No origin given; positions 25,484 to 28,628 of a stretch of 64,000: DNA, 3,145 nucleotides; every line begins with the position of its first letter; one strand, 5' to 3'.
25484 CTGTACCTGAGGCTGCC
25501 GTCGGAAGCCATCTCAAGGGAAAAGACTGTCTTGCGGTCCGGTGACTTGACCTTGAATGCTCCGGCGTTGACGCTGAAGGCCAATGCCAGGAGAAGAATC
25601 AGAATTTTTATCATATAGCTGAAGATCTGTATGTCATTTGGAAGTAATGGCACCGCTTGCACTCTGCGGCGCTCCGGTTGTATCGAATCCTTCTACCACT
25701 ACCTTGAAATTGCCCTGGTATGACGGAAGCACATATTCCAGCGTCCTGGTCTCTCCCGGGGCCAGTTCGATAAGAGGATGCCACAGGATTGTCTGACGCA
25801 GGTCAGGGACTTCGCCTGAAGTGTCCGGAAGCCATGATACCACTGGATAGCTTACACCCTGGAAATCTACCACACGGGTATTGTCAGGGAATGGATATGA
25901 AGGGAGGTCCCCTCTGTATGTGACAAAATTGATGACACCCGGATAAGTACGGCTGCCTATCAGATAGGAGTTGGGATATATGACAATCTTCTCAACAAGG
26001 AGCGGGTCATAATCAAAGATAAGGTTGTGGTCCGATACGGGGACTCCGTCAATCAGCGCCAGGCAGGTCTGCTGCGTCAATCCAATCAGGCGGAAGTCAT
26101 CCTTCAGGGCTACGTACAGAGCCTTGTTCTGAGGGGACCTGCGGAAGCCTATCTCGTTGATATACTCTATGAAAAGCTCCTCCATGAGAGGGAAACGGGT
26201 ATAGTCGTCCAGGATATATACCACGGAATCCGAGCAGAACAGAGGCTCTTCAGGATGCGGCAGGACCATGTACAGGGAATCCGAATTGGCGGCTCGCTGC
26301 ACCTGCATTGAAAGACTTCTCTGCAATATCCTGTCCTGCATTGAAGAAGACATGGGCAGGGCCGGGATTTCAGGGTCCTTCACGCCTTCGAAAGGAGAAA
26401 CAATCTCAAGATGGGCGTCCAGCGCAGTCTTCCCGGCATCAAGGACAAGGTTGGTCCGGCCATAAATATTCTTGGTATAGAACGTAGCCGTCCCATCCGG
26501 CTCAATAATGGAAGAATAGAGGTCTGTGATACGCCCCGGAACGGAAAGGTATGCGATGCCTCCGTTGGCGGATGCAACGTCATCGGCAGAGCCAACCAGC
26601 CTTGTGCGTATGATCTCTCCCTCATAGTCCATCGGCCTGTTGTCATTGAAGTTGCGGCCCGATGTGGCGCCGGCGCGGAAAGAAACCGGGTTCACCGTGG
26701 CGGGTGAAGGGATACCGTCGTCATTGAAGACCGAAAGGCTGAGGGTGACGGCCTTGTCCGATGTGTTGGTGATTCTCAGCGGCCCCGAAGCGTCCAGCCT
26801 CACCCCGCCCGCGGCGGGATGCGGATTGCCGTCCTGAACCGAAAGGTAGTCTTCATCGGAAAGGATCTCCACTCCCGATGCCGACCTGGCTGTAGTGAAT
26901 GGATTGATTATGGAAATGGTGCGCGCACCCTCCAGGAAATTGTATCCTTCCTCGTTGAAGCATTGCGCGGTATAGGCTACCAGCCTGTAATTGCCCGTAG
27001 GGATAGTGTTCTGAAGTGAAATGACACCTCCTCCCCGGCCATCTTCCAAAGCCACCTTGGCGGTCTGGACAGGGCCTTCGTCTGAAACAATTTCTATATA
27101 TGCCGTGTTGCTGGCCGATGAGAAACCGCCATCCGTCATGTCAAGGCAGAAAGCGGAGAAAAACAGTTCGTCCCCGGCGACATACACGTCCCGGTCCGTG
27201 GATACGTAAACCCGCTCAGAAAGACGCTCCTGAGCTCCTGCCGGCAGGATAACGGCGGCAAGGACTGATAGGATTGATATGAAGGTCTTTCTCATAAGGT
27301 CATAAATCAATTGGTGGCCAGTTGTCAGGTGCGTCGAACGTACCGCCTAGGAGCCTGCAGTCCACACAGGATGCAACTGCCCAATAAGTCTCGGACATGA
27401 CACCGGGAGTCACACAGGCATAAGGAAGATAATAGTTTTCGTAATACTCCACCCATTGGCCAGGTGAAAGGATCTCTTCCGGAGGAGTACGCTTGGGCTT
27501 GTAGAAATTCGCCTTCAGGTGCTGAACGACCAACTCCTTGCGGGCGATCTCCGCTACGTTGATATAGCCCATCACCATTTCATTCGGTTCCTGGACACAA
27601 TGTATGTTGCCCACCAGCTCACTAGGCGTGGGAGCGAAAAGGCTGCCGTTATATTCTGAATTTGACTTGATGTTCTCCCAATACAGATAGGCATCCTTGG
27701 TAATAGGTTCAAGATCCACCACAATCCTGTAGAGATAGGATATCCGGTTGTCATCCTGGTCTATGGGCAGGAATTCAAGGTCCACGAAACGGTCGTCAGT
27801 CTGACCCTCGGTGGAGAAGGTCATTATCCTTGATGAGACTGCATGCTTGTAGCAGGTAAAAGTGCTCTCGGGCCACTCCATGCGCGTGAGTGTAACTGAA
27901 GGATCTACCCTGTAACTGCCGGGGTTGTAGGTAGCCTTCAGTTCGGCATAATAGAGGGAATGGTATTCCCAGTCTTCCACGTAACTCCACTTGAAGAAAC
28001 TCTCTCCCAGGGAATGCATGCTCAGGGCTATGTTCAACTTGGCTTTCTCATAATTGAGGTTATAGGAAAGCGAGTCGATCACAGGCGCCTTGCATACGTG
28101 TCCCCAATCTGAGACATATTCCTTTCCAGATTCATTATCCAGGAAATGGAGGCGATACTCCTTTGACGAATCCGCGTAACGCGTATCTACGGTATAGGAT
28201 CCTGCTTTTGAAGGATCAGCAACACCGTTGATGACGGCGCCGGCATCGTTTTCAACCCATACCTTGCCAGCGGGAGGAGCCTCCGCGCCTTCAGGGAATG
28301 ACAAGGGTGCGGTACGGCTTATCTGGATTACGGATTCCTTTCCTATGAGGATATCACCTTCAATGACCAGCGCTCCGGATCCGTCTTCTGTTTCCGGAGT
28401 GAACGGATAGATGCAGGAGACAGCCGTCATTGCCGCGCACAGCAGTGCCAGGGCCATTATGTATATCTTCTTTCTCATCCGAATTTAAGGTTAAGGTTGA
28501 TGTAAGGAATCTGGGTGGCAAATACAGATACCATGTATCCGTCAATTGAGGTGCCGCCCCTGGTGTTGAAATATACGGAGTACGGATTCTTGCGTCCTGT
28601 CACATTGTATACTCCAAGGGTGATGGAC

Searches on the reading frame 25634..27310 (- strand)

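Call 7: search_protein_families(library=pfam, proteins=[window:25634-27310:-], max_evalue=0.001)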
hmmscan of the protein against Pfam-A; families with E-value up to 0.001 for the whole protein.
window:25634-27310:- (558 aa): 1 family
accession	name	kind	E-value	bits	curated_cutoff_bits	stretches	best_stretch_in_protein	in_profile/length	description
PF01835.25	MG2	-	8.3e-06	26.5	32.8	1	33-113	1-81/96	MG2 domain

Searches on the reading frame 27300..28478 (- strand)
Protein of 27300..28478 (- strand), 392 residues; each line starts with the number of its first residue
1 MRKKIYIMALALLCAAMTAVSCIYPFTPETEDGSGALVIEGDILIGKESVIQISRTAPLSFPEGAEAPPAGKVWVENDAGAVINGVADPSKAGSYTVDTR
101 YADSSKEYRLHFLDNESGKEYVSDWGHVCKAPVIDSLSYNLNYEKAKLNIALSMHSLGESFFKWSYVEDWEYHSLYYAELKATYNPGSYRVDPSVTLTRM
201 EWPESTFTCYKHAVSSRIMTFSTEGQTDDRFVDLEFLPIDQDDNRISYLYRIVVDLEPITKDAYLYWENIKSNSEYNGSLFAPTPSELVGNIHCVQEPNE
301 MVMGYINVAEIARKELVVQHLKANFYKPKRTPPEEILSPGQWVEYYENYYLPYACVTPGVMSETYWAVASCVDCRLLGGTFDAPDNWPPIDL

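Call 7: search_protein_families(library=pfam, proteins=[window:27300-28478:-], max_evalue=0.001)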
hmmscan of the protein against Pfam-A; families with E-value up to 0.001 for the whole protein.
window:27300-28478:- (392 aa): 1 family
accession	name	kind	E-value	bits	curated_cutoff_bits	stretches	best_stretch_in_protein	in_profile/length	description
PF14054.11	DUF4249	-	6.8e-27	95.1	28.5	1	24-314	2-268/269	Domain of unknown function (DUF4249)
